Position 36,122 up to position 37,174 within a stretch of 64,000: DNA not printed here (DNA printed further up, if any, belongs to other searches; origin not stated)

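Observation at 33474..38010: tRNA-Gln-adjacent operon (DASS transporter, GT4, PIG-L deacetylase, MprF-type flippase domain) that could make an amino-sugar glycolipid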

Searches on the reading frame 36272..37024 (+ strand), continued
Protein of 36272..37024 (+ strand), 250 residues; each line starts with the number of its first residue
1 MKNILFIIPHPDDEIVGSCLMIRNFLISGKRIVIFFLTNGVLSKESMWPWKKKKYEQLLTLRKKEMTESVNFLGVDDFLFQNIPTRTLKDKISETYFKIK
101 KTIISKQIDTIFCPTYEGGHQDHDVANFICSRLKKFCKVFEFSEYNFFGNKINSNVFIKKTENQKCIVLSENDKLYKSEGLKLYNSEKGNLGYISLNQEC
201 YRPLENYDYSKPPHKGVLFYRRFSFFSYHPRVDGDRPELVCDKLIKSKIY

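Call 31: search_protein_families(library=ncbifam, proteins=[L046:5555-6913:+, L046:6889-8004:+, L046:8001-8792:+, L046:3728-4939:-, L046:5098-5448:-], max_evalue=0.001)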
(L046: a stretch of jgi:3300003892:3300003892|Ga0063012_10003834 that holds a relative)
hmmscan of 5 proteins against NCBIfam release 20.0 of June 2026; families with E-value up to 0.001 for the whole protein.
L046:5555-6913:+ (452 aa): 29 families (the best 25 are shown)
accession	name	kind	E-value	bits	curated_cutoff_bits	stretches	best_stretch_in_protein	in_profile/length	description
TIGR03088.1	stp2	hypoth_equivalog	7.7e-24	84.4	409.05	1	199-397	139-344/374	TIGR03088 family PEP-CTERM/XrtA system glycosyltransferase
NF053787.1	GlcN_PG_synth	equivalog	7e-23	81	480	1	178-401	124-337/361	N-acetylglucosaminyl phosphatidylglycerol synthase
TIGR03449.1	mycothiol_MshA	equivalog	1.3e-19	70.4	462.5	1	218-395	187-373/406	D-inositol-3-phosphate glycosyltransferase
NF047684.1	TeichurnBiosyTuaC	equivalog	4.5e-19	68.6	550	1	187-364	154-329/391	teichuronic acid biosynthesis protein TuaC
TIGR04157.1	glyco_rSAM_CFB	subfamily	1.5e-16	60.4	400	1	216-362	190-338/406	TIGR04157 family glycosyltransferase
NF041876.1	EPS_EpsE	equivalog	1.7e-16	60.5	400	1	219-396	186-366/389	exopolysaccharide biosynthesis GT4 family glycosyltransferase EpsE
NF012028.0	PRK15484.1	subfamily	5.3e-13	48.8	618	1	214-364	156-317/380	lipopolysaccharide N-acetylglucosaminyltransferase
TIGR02149.1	glgA_Coryne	subfamily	9.9e-13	48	302.4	1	204-378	154-336/391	glycogen synthase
TIGR04063.1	stp3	hypoth_equivalog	3.7e-11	42.5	442.05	1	206-388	169-357/397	TIGR04063 family PEP-CTERM/XrtA system glycosyltransferase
NF049988.1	MGlcDAGSynMgs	equivalog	1.7e-10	40.8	400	1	114-355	88-320/398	alpha-monoglucosyldiacylglycerol synthase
TIGR04047.1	MSMEG_0565_glyc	hypoth_equivalog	4e-10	39.3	259.85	1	221-385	161-335/373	MSMEG_0565 family glycosyltransferase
NF038295.1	EPS_HpsP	equivalog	7.3e-10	38.4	550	1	239-377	193-339/388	hormogonium polysaccharide biosynthesis glycosyltransferase HpsP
NF011726.0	PRK15179.1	equivalog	1.5e-08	33.5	733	1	259-374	523-640/694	Vi polysaccharide biosynthesis protein TviE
NF038229.1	Glyco4_Geo_Pelo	equivalog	1.6e-08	34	400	1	191-376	103-288/338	GPMC system family 4 glycosyltransferase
NF007640.0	PRK10307.1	subfamily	1.7e-08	33.8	276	1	213-394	188-375/411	WcaI family glycosyltransferase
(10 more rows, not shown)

L046:6889-8004:+ (371 aa): 65 families (the best 25 are shown)
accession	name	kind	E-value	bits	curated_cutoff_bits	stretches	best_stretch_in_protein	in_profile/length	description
TIGR04303.1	GeoRSP_rSAM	equivalog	5.4e-24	85.4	400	1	24-234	5-206/325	GeoRSP system radical SAM/SPASM protein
TIGR02666.1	moaA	equivalog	2.2e-21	76.2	284.05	1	28-187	14-180/336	GTP 3',8-cyclase MoaA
TIGR04545.1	rSAM_ahbD_hemeb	equivalog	4e-21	75.8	500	1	29-193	5-168/339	heme b synthase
TIGR04466.1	rSAM_BlsE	equivalog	6e-21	75.2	400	1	28-191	7-166/327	cytosylglucuronate decarboxylase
NF038283.1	viperin_w_prok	equivalog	1.6e-20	73.5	180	1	25-141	3-123/281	viperin family antiviral radical SAM protein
TIGR04546.1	rSAM_ahbC_deAc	equivalog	1.7e-20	73.2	650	1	28-197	43-210/390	12,18-didecarboxysiroheme deacetylase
TIGR04055.1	rSAM_NirJ2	equivalog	1.8e-20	73.7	500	1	29-174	5-147/326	putative heme d1 biosynthesis radical SAM protein NirJ2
TIGR04347.1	pseudo_SAM_Halo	equivalog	7.2e-19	68.3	525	1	29-197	43-209/390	TIGR04347 family pseudo-SAM/SPASM protein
TIGR04054.1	rSAM_NirJ1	equivalog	1.1e-17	63.7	650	1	19-197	32-207/387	putative heme d1 biosynthesis radical SAM protein NirJ1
TIGR04053.2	TIGR04053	equivalog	1.4e-17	64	395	1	30-193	14-179/366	TIGR04053 family radical SAM/SPASM domain-containing protein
NF047865.1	rSAM_PapB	equivalog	1.4e-15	57.4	340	1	28-286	7-269/330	PapB family radical SAM/SPASM ranthipeptide maturase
TIGR03961.1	rSAM_PTO1314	hypoth_equivalog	4.8e-15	55.7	306.05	1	31-190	30-181/332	PTO1314 family radical SAM protein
TIGR04250.1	SCM_rSAM_ScmE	equivalog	1.1e-14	54.2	400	1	25-193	4-172/358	SynChlorMet cassette radical SAM/SPASM protein ScmE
TIGR02668.1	moaA_archaeal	equivalog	2.6e-14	52.9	325.25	1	28-188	14-174/303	GTP 3',8-cyclase MoaA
TIGR04317.1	W_rSAM_matur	equivalog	4.3e-14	52.4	380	1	28-198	8-182/349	tungsten cofactor oxidoreductase radical SAM maturase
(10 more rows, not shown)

L046:8001-8792:+ (263 aa): 1 family
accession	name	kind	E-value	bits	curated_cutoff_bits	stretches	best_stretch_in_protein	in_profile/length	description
TIGR04001.1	thiol_BshB1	equivalog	7e-06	25.9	182.5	1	10-136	4-118/226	bacillithiol biosynthesis deacetylase BshB1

L046:3728-4939:- (403 aa): 0 families

L046:5098-5448:- (116 aa): 0 families

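Call 33: list_cluster_members(proteins=[P0241, P0307, P0283, P0272, P0337, P0323, P0331, P0347, P0121, P0205])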
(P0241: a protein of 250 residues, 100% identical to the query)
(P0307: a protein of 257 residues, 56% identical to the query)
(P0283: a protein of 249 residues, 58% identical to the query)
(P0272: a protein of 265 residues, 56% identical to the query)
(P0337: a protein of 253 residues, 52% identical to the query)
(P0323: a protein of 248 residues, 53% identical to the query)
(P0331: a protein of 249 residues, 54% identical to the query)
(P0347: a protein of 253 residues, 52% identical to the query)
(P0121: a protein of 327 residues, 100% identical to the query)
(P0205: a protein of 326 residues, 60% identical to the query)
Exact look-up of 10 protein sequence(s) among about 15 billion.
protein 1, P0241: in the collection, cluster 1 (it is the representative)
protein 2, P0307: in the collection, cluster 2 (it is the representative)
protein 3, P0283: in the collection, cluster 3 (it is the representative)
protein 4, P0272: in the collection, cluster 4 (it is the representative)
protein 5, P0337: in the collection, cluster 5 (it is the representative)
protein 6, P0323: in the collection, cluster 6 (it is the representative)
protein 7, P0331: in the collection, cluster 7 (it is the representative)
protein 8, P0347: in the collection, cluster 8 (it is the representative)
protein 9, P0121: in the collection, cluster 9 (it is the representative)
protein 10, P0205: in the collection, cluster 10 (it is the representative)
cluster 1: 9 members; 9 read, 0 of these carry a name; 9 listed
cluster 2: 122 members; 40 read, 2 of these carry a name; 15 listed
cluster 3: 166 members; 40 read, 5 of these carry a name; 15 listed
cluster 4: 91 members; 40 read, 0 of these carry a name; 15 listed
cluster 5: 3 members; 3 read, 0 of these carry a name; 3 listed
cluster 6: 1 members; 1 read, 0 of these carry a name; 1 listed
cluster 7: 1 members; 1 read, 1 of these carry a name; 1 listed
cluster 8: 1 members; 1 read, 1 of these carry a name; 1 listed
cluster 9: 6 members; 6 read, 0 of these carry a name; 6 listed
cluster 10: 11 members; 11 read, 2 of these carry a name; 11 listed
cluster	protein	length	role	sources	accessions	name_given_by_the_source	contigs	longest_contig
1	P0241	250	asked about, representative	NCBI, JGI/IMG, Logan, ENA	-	-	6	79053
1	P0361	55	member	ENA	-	-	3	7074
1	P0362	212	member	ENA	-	-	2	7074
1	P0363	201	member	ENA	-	-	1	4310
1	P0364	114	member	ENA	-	-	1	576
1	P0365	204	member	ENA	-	-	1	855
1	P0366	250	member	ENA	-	-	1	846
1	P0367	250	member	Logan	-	-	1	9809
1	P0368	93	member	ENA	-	-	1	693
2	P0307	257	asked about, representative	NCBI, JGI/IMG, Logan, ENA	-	LmbE family N-acetylglucosaminyl deacetylase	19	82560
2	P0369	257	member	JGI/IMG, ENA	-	LmbE family N-acetylglucosaminyl deacetylase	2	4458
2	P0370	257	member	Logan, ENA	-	-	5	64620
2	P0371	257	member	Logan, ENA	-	-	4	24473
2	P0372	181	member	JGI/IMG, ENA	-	-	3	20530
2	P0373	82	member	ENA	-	-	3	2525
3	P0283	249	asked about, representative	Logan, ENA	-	-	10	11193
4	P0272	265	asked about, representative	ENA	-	-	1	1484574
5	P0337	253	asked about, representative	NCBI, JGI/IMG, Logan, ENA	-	-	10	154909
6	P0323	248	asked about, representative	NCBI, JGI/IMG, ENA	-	-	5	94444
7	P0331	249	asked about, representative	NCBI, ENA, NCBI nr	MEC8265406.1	MAG: PIG-L family deacetylase [Pseudomonadota bacterium] | PIG-L family deacetylase [Pseudomonadota bacterium]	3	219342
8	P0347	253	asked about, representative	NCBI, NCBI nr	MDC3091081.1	PIG-L family deacetylase [Rickettsiales bacterium]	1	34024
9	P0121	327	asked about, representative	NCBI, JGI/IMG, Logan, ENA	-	-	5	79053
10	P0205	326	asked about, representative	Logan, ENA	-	-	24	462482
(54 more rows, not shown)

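Call 82: search_protein_families(library=pfam, proteins=[L046:3728-4939:-, L046:3079-3684:+, L046:1-435:+], max_evalue=0.001)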
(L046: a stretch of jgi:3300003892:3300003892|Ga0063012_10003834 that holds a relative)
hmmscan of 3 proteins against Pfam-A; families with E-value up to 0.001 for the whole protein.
L046:3728-4939:- (403 aa): 0 families

L046:3079-3684:+ (201 aa): 1 family
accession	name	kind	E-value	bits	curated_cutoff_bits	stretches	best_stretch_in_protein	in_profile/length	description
PF05494.18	MlaC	-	9.1e-39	133.4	26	1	33-193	3-165/166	MlaC protein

L046:1-435:+ (144 aa): 1 family
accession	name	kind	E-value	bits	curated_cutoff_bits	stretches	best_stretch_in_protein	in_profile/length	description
PF03176.21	MMPL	-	9.3e-10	38.4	20.5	1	13-125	186-301/333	MMPL family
